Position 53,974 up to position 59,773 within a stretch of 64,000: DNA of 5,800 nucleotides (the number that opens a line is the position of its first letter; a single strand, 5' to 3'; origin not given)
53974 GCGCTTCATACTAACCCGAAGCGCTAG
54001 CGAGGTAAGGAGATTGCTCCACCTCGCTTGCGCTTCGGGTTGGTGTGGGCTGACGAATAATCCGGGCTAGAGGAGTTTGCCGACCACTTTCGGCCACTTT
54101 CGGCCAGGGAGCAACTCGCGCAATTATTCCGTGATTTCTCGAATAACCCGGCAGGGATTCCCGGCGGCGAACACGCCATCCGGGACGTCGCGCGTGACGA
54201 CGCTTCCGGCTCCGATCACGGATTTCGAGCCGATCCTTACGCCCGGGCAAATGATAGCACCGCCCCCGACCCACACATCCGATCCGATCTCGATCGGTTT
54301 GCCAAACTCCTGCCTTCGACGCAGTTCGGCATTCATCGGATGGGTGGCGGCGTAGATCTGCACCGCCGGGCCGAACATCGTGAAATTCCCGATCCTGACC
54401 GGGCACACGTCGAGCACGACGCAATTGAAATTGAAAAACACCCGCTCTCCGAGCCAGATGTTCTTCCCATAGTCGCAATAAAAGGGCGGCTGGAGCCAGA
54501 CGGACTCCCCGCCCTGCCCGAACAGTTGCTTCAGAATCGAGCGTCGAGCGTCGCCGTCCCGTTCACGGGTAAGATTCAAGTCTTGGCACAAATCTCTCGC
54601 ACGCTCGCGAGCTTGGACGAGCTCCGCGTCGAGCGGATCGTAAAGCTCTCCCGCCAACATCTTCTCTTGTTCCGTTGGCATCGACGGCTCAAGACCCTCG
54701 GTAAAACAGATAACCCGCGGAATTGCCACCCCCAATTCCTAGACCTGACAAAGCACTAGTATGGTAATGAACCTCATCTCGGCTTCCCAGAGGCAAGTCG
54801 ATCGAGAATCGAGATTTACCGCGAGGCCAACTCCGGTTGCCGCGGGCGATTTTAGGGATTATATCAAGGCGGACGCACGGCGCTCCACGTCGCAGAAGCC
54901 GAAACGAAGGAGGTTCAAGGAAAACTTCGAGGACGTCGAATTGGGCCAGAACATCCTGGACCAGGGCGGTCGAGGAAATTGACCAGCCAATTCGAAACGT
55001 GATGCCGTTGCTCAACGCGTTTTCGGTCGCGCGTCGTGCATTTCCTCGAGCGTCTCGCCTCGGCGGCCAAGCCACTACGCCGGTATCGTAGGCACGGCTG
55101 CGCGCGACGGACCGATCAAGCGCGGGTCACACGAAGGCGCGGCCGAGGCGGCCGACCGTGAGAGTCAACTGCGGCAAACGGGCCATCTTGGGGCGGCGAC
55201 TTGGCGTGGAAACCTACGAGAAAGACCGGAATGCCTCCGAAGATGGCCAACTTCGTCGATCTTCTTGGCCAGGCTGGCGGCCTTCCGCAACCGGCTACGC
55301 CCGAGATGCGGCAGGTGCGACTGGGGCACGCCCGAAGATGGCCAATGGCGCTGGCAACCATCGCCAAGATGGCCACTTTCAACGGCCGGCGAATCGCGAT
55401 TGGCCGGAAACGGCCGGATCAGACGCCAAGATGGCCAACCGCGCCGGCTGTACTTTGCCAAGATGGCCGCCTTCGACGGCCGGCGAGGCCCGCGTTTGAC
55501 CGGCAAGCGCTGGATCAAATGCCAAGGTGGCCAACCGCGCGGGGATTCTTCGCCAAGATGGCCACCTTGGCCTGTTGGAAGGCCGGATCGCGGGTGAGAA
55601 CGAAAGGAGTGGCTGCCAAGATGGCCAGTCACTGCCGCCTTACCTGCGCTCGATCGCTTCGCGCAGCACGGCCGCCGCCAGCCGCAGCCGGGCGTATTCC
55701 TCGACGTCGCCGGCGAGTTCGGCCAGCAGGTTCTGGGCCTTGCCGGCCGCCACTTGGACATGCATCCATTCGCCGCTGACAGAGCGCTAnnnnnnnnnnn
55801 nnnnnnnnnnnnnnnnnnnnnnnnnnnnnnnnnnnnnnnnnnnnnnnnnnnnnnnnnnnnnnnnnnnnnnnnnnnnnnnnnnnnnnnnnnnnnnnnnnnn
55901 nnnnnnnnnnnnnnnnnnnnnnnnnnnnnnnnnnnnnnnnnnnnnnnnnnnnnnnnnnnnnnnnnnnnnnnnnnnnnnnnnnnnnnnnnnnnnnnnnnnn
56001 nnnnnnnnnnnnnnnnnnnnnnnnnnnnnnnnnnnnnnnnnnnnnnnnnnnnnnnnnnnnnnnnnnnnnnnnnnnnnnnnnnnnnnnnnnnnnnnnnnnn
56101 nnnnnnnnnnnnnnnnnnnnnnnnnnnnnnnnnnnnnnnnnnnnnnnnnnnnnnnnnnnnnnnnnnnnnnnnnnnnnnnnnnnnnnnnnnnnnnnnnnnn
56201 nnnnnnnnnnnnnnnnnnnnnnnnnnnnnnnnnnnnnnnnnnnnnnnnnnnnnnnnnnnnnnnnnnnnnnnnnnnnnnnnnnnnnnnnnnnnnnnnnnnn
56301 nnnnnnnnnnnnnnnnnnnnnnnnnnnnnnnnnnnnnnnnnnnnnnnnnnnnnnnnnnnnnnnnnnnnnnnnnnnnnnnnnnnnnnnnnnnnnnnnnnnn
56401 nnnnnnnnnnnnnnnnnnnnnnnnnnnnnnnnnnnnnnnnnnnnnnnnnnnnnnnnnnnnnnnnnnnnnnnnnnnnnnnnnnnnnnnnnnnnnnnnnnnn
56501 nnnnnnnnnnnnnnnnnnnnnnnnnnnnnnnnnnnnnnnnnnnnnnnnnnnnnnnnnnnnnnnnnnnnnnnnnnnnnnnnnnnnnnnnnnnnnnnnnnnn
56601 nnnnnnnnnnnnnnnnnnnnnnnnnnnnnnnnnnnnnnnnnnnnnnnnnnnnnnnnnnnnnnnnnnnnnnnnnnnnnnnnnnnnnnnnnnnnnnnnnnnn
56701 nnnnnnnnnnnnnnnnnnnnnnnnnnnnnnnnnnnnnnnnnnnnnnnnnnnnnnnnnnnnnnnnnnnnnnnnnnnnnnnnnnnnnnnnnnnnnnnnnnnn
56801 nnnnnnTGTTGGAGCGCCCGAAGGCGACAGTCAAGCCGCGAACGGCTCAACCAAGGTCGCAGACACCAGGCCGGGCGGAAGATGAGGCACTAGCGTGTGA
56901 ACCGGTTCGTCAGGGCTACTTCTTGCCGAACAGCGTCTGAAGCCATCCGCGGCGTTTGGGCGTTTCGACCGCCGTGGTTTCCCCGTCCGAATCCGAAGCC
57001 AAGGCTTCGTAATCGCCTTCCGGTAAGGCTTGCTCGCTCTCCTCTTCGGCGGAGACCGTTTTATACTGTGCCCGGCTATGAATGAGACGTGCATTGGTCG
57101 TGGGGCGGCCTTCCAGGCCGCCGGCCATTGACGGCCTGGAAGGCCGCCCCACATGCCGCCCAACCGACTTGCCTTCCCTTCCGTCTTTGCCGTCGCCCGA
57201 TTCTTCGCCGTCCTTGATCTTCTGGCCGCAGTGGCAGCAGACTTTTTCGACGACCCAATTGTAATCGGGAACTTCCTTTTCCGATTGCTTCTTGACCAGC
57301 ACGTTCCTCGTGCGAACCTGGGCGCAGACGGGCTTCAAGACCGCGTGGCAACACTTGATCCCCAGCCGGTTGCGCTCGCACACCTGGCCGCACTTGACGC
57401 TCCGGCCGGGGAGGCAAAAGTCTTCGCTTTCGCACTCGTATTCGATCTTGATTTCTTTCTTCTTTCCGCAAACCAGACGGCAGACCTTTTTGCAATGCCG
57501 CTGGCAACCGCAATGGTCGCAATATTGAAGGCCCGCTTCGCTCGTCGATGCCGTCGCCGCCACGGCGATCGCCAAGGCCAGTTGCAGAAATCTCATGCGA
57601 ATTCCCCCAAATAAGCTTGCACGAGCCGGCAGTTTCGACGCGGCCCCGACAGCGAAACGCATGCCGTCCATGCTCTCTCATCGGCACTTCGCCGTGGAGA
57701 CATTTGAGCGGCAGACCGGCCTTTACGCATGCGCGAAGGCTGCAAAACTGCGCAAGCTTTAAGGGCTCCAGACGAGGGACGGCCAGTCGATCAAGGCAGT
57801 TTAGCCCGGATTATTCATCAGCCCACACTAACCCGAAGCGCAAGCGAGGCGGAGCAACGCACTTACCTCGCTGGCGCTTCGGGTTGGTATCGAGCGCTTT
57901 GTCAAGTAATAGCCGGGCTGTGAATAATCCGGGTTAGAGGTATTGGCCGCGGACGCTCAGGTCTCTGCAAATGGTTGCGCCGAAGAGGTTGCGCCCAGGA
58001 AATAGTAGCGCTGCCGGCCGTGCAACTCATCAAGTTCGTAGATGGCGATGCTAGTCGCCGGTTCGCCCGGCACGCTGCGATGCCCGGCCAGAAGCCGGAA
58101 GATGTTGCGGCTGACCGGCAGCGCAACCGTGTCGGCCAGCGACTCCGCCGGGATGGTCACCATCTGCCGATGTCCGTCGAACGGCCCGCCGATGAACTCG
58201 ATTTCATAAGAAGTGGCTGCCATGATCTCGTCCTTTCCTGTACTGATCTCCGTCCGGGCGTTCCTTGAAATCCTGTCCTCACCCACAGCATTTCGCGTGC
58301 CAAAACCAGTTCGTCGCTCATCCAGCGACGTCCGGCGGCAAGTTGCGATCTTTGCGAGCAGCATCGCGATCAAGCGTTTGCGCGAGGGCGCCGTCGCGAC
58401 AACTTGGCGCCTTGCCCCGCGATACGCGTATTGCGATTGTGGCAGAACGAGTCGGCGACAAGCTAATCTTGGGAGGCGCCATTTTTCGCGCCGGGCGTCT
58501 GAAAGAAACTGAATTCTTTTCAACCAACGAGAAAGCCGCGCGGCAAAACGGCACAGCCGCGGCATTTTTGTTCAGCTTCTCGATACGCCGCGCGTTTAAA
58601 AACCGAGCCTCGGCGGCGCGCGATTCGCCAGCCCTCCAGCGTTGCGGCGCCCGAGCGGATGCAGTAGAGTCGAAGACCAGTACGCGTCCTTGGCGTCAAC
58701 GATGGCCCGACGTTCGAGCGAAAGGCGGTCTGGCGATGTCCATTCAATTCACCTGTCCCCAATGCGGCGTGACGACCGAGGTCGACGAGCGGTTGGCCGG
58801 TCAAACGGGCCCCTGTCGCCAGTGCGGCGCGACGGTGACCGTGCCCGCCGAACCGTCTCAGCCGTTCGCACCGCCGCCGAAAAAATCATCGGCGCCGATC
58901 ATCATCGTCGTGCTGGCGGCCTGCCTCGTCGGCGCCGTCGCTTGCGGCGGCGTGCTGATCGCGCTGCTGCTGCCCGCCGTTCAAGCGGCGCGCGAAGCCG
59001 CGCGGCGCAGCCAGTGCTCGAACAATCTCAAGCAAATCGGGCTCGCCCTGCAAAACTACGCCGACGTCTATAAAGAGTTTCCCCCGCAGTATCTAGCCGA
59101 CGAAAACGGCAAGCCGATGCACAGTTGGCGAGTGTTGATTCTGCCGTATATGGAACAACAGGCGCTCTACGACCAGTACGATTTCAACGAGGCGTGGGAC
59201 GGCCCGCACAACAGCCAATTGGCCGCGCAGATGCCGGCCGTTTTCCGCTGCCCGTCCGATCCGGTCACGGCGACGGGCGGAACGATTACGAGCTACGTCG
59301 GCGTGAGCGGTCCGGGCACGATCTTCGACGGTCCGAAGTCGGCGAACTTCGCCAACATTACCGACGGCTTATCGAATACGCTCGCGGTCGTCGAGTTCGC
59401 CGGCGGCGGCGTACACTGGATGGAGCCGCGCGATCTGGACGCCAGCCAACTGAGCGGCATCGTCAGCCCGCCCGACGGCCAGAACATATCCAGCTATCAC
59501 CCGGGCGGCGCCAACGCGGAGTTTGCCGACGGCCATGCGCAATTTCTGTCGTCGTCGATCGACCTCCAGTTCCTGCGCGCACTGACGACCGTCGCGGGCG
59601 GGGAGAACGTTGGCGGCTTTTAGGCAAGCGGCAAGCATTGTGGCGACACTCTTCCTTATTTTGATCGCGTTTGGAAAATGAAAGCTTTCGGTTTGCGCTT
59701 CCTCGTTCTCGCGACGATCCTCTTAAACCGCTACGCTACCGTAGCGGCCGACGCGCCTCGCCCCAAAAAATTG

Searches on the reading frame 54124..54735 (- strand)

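Call 60: search_protein_families(library=pfam, proteins=[window:54124-54735:-], max_evalue=0.0001)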
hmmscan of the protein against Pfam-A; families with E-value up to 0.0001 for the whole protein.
window:54124-54735:- (203 aa): 3 families
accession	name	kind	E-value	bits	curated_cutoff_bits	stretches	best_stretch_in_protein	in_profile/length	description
PF12464.13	Mac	-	4e-20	72.2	22.1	1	25-74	1-51/53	Maltose acetyltransferase hexapeptide capping motif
PF00132.30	Hexapep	-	4.8e-11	42.3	27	1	148-182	2-36/36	Bacterial transferase hexapeptide (six repeats)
PF14602.12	Hexapep_2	-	1.4e-07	31.5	27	1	147-182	1-34/34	Hexapeptide repeat of succinyl-transferase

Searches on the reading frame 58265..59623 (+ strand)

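Call 60: search_protein_families(library=pfam, proteins=[window:58265-59623:+], max_evalue=0.0001)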
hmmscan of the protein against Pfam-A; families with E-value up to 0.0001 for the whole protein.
window:58265-59623:+ (452 aa): 1 family
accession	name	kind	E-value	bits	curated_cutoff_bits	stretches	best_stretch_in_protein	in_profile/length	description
PF07596.16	SBP_bac_10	-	9.9e-53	180.3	23.3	2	240-383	1-179/268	Protein of unknown function (DUF1559)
